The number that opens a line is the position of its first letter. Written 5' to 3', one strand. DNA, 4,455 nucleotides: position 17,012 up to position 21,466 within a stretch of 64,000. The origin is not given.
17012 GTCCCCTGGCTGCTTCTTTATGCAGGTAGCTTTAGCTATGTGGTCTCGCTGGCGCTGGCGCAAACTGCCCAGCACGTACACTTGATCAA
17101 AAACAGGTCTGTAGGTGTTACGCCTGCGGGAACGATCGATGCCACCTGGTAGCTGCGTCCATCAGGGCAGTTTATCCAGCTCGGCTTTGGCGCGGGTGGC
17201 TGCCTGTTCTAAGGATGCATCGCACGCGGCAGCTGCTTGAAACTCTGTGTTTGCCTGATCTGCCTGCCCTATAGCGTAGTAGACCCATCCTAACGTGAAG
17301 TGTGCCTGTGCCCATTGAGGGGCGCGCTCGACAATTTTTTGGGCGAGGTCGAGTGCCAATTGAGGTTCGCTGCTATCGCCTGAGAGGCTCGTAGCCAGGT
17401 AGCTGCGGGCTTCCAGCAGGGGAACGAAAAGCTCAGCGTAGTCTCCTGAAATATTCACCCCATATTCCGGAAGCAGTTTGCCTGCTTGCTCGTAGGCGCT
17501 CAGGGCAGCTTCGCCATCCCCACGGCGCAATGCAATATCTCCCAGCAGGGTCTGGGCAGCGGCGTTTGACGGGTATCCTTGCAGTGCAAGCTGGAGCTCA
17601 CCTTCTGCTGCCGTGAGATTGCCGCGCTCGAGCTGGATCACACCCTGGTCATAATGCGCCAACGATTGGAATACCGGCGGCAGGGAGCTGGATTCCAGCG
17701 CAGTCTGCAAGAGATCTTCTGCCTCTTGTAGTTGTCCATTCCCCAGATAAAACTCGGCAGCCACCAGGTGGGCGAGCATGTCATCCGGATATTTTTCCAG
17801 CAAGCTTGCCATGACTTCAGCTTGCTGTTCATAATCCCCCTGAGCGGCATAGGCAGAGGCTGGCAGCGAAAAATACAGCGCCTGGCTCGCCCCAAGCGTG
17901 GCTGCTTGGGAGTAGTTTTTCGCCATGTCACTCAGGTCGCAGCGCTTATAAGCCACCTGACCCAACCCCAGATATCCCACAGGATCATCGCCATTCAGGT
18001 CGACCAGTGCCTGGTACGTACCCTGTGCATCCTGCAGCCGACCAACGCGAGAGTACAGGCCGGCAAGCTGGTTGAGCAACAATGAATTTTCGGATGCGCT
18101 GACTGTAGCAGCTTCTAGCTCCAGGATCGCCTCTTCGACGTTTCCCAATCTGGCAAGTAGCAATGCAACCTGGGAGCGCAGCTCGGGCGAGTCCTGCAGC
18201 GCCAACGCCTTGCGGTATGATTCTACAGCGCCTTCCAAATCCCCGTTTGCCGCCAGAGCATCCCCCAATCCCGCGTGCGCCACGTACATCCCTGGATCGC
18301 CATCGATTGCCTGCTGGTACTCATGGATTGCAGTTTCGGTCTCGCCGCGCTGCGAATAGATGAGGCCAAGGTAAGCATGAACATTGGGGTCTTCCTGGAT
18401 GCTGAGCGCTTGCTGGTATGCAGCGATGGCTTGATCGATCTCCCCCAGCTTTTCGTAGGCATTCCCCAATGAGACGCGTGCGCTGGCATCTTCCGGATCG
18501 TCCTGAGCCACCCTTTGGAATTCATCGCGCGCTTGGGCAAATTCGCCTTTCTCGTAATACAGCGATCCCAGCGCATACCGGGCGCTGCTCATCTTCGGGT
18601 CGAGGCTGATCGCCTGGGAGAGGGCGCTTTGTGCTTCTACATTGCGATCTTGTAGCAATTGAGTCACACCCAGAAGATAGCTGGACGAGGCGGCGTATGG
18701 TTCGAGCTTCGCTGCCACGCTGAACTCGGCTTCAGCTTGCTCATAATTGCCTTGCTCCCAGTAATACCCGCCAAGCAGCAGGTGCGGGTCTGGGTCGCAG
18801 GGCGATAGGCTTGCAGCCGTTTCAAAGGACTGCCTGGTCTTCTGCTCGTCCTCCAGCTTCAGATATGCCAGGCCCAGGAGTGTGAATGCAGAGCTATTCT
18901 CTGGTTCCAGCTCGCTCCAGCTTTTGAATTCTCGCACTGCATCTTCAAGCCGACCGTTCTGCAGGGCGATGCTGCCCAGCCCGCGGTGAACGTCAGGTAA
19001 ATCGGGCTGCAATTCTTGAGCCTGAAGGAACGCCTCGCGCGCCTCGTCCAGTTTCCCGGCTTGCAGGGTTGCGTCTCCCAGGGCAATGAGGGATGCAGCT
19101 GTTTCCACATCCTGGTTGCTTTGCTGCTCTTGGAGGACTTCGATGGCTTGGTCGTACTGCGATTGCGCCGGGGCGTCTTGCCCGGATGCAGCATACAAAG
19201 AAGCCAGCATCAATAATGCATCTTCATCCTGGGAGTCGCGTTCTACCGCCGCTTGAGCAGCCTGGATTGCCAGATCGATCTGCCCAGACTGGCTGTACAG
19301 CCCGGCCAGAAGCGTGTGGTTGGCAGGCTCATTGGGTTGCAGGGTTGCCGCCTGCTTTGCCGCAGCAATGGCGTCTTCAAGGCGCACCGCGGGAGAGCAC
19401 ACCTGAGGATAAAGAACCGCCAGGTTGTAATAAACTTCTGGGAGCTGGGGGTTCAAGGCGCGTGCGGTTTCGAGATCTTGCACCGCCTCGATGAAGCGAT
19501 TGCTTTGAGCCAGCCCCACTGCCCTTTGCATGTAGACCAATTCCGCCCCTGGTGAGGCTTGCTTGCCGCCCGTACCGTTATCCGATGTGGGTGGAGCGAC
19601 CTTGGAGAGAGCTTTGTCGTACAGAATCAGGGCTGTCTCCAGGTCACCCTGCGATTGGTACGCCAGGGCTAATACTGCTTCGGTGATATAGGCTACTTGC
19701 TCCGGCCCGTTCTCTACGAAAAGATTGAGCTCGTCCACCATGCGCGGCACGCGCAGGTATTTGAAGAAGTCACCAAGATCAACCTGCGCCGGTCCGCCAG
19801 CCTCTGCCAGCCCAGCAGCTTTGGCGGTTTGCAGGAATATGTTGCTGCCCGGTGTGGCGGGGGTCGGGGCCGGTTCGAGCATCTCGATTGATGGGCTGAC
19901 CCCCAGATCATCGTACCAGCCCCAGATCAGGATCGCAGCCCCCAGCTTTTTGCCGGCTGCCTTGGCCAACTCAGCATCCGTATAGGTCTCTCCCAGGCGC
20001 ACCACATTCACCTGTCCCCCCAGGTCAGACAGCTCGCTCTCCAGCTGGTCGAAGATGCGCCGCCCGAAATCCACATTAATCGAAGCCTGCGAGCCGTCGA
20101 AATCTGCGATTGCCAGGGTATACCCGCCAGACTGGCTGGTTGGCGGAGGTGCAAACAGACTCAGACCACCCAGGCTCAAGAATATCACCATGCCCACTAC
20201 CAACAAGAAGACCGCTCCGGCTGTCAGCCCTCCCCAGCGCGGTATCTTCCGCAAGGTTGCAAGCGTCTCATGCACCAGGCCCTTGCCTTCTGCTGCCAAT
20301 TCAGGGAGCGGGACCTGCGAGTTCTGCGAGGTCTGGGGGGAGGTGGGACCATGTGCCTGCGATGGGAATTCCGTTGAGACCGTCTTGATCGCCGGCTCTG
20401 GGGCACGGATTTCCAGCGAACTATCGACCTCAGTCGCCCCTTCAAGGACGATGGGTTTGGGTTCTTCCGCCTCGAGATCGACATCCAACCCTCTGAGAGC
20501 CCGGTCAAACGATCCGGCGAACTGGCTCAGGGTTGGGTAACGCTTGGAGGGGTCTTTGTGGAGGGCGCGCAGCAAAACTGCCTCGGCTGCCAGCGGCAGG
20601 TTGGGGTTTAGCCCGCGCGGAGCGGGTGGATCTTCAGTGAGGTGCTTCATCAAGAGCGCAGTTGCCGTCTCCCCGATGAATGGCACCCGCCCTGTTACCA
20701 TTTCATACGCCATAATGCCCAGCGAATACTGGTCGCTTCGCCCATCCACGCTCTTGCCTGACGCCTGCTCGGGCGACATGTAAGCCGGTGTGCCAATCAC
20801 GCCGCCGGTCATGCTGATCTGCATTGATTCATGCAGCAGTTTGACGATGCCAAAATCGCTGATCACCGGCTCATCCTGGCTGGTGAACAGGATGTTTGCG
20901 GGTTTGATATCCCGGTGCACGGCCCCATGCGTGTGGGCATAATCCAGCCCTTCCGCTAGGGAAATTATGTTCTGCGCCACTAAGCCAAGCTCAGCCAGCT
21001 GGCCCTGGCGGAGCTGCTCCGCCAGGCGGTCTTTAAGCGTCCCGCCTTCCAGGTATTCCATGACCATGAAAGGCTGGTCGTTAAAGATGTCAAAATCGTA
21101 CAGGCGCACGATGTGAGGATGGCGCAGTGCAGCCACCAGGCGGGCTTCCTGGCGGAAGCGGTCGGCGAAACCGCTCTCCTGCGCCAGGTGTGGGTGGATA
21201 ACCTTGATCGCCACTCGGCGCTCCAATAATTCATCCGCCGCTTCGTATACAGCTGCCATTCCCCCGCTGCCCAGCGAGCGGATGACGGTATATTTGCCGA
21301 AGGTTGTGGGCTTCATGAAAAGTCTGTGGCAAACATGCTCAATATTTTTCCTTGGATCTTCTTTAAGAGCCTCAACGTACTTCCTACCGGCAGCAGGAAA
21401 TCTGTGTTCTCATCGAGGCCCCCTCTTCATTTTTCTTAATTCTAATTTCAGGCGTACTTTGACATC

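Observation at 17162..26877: Kinase-TPR / 2xFHA-lipase / KAP-NTPase-CHAT-like neighbourhood: candidate phospho-regulated membrane-targeting (conflict or developmental) module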

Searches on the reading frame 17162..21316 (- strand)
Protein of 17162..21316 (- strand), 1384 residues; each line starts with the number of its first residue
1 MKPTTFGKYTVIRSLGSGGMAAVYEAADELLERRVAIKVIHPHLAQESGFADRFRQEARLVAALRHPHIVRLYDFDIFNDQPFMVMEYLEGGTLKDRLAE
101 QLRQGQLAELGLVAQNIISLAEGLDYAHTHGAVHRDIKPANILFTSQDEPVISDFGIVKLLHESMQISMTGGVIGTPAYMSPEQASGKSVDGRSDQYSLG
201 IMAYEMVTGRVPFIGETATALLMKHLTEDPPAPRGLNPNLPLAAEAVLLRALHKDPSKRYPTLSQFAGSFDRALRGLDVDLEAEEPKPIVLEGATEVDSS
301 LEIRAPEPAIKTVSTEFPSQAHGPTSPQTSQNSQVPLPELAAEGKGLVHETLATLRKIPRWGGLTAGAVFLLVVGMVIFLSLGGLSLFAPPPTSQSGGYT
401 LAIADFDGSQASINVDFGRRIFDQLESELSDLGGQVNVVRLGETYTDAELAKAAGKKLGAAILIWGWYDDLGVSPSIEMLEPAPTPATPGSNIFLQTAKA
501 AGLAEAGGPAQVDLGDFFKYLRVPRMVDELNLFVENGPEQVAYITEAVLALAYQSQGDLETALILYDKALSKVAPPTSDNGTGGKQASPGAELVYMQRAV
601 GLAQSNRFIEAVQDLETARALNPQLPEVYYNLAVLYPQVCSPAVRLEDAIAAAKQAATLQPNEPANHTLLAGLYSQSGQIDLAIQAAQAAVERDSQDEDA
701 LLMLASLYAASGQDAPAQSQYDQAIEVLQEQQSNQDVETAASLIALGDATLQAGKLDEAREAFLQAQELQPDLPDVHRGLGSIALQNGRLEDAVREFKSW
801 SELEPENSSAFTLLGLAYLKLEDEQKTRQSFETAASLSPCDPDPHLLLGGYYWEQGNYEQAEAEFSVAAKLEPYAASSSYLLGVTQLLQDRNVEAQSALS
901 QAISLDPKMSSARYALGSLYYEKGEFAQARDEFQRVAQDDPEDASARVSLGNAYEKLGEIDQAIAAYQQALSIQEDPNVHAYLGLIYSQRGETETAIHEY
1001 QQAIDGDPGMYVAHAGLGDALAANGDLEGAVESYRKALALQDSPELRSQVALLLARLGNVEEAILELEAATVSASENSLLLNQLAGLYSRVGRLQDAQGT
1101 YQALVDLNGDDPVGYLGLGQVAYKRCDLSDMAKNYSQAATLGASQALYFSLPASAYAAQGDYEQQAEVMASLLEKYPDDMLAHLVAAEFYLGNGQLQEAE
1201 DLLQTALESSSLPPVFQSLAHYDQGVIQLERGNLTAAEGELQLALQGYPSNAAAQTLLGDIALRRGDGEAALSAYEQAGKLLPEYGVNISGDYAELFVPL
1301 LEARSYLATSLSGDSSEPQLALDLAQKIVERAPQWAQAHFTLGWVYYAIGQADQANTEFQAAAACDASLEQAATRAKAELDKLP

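Call 3: search_protein_families(library=pfam, proteins=[window:17162-21316:-], max_evalue=0.01)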
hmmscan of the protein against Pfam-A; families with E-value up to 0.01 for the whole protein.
window:17162-21316:- (1384 aa): 38 families (the best 25 are shown)
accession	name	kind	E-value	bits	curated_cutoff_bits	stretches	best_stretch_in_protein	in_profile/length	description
PF07719.23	TPR_2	-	6.4e-57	185.4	27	4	949-976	6-33/34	Tetratricopeptide repeat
PF13432.12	TPR_16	-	1.1e-55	186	32.7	8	914-977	1-62/65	Tetratricopeptide repeat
PF14559.12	TPR_19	-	1.7e-52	176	25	10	922-981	3-63/68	Tetratricopeptide repeat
PF00069.31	Pkinase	-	3.7e-47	161.4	31.7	1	9-260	1-252/263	Protein kinase domain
PF13414.12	TPR_11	-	3.9e-46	154.9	26.8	8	917-958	1-42/42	TPR repeat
PF13428.12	TPR_14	-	1.8e-43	142.9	23.5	2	1153-1188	8-43/44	Tetratricopeptide repeat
PF00515.34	TPR_1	-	8.8e-43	142.9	27.8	2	946-976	3-33/34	Tetratricopeptide repeat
PF13181.12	TPR_8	-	2.4e-41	136.8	25.7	1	945-976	2-33/34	Tetratricopeptide repeat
PF13431.12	TPR_17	-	3.4e-38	127.1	24.4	0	933-965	2-34/34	Tetratricopeptide repeat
PF07714.23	PK_Tyr_Ser-Thr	-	2.2e-35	122.6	23.1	1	11-264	3-252/258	Protein tyrosine and serine/threonine kinase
PF13424.12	TPR_12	-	2.6e-30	104.9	30.1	3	700-770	5-75/77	Tetratricopeptide repeat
PF23914.1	TPR_CcmH_CycH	-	2.3e-22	79.9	42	3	744-840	54-153/158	Cytochrome c-type biogenesis protein H TPR domain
PF13176.12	TPR_7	-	1.7e-19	68.6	27.9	1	948-977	3-32/36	Tetratricopeptide repeat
PF13174.12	TPR_6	-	1.5e-17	63.4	26.3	1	912-942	2-32/33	Tetratricopeptide repeat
PF13371.12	TPR_9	-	1.3e-16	60.8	35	1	890-947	9-66/73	Tetratricopeptide repeat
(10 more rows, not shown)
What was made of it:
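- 17162..21316 (-): Receptor-type Hanks Ser/Thr kinase, 1384 aa. Layout: kinase domain aa 9-260 (DNA 20537-21292); juxtamembrane linker; one TM helix aa 364-382 (20171-20227); conserved alpha/beta ectodomain aa 396-640 (19397-20131); TPR array to aa 1384 (17165-19396). Pfam Pkinase E 3.7e-47 plus TPR families (call 3).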

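Call 4: search_protein_families(library=padloc, proteins=[window:17162-21316:-], max_evalue=0.01)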
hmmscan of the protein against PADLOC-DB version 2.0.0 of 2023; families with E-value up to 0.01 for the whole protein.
window:17162-21316:- (1384 aa): 36 families (the best 25 are shown)
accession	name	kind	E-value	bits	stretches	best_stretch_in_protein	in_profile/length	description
PDLC04061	PD-T4-6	-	2.8e-93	312.2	1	7-381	16-378/510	-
PDLC04053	PD-T4-6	-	9.2e-89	295.9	1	2-287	4-285/311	-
PDLC04060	PD-T4-6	-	1.3e-85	286.2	1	7-273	8-269/486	-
PDLC04042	PD-T4-6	-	1.6e-85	285.3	1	4-278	6-277/292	-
PDLC04043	PD-T4-6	-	1.1e-83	279.8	1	4-275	12-279/452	-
PDLC04057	PD-T4-6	-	2.1e-80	268.9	1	7-276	8-273/443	-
PDLC04054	PD-T4-6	-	1e-78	263.2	1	7-332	11-312/347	-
PDLC04039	PD-T4-6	-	7.7e-73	244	1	4-331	11-336/458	-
PDLC04052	PD-T4-6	-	3.1e-72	242.3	1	7-285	9-288/496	-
PDLC04040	PD-T4-6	-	7.9e-72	240.7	1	15-279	2-271/547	-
PDLC04138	mad6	-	2.1e-69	233.1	1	2-287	46-327/659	mads_6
PDLC04047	PD-T4-6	-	1.4e-68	229.4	1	4-275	7-274/327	-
PDLC04041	PD-T4-6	-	1.4e-67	226.9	1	5-295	26-294/443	-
PDLC04048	PD-T4-6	-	4.6e-64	215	1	7-268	10-267/354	-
PDLC01088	C3a189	-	4.3e-57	192.3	1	13-315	3-294/840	kinase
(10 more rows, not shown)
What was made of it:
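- Phospholipase effectors and Ser/Thr kinases both occur in known defence systems, and the kinase domain hits PADLOC PD-T4-6 and MAD6 models (call 4).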

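Call 5: search_protein_families(library=ncbifam, proteins=[window:17162-21316:-], max_evalue=0.01)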
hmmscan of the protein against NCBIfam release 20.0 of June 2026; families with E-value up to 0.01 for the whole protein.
window:17162-21316:- (1384 aa): 49 families (the best 25 are shown)
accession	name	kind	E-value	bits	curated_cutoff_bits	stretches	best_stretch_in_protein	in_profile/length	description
NF033483.0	PknB_PASTA_kin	equivalog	3.5e-94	316.8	450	1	7-284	7-279/563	Stk1 family PASTA domain-containing Ser/Thr kinase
TIGR02917.1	PEP_TPR_lipo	equivalog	1e-67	228.8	312.2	3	846-1281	299-732/899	XrtA/PEP-CTERM system TPR-repeat protein PrsT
NF040959.1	MamA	equivalog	4.6e-58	196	200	5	854-1004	49-200/204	magnetosome protein MamA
TIGR02521.1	type_IV_pilW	equivalog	6.5e-58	196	154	7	785-938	42-197/234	type IV pilus biogenesis/stability protein PilW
NF052427.1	StpK7MSMEG_1200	equivalog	1.4e-57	195.5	900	1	1-275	1-270/601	serine/threonine protein kinase StpK7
NF047741.1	antiphage_MADS6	equivalog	2.5e-45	155.1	460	2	116-276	304-463/612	methylation-associated defense system protein kinase MAD6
NF009651.0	PRK13184.1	equivalog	6.6e-41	140.2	839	1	7-276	2-293/932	serine/threonine-protein kinase PknD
TIGR03903.1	TOMM_kin_cyc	equivalog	9.5e-39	133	705.75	1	33-267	4-241/1267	TOMM system kinase/cyclase fusion protein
NF033762.1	social_mot_Tgl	equivalog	7.7e-33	113.9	225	3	854-1002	43-195/252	social motility TPR repeat lipoprotein Tgl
NF033920.0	C39_PA2778_fam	equivalog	2.6e-30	105.7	150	4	820-907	168-255/255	PA2778 family cysteine peptidase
NF053615.1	SerThrKinAfsKStmc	equivalog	7.6e-30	104.2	1300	1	3-240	9-239/809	protein serine/threonine kinase AfsK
NF038150.1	lanthi_synth_IV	equivalog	2.3e-29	102.3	650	1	7-287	189-469/851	class IV lanthionine synthetase LanL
TIGR02552.1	LcrH_SycD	equivalog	2.7e-29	101.6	104.8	3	900-1005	8-114/136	SycD/LcrH family type III secretion system chaperone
NF047371.1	FlcA_CTERM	equivalog_domain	2.8e-29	102.1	300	4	654-835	337-534/646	periplasmic flagellar collar protein FlcA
NF033758.1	gliding_GltE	equivalog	1.9e-23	83.1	225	4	610-839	104-321/411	adventurous gliding motility TPR repeat lipoprotein GltE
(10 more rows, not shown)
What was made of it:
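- On PD-T4-6 / MADS kinase defence genes (PADLOC): The housekeeping PknB model scores 317 bits on the same region (call 5).
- Tried and rejected: I rejected these as evidence of defence (calls 4, 5).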

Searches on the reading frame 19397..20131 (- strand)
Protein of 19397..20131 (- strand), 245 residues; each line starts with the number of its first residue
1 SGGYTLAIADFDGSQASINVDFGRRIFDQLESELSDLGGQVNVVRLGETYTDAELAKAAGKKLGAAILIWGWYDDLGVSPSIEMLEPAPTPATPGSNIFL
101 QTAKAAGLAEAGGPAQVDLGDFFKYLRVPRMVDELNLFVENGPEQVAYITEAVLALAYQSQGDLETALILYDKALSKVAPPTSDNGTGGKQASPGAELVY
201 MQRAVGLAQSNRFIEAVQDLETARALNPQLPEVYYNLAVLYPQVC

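Call 85: find_related_loci(query=A5, collection=metagenome_contigs, flank=6000)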
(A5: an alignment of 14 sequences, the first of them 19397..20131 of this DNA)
Query A5 (245 aa) in metagenome_contigs; peptide patterns used: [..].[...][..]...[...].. (x = any residue, [..] = any of these).
37 stretches matched a pattern; 22 encode a relative of the query (tblastn E <= 1e-3); 22 distinct loci.
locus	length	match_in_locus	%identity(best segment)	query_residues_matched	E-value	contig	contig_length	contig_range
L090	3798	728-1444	38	3-245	2e-46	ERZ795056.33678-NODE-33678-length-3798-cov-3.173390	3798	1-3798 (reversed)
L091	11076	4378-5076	37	3-245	2e-44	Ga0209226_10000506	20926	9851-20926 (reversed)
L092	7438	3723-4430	39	3-245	4e-44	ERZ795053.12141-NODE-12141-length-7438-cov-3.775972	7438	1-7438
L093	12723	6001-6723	36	3-245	8e-42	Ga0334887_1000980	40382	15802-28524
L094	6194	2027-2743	37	3-245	4e-42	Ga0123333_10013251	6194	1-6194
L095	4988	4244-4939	37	4-245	3e-37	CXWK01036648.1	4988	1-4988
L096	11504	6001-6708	38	3-245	2e-35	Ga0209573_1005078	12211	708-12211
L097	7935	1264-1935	33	2-245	1e-34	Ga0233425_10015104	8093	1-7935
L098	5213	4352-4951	34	8-245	7e-31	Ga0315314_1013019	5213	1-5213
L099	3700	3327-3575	57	4-86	1e-28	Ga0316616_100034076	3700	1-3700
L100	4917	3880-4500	28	2-238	2e-17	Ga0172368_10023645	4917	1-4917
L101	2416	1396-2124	27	6-243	3e-15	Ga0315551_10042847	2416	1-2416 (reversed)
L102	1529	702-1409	26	6-241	5e-13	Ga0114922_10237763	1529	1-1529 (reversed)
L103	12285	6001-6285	35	6-99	2e-11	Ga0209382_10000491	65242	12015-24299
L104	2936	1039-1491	25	2-178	2e-10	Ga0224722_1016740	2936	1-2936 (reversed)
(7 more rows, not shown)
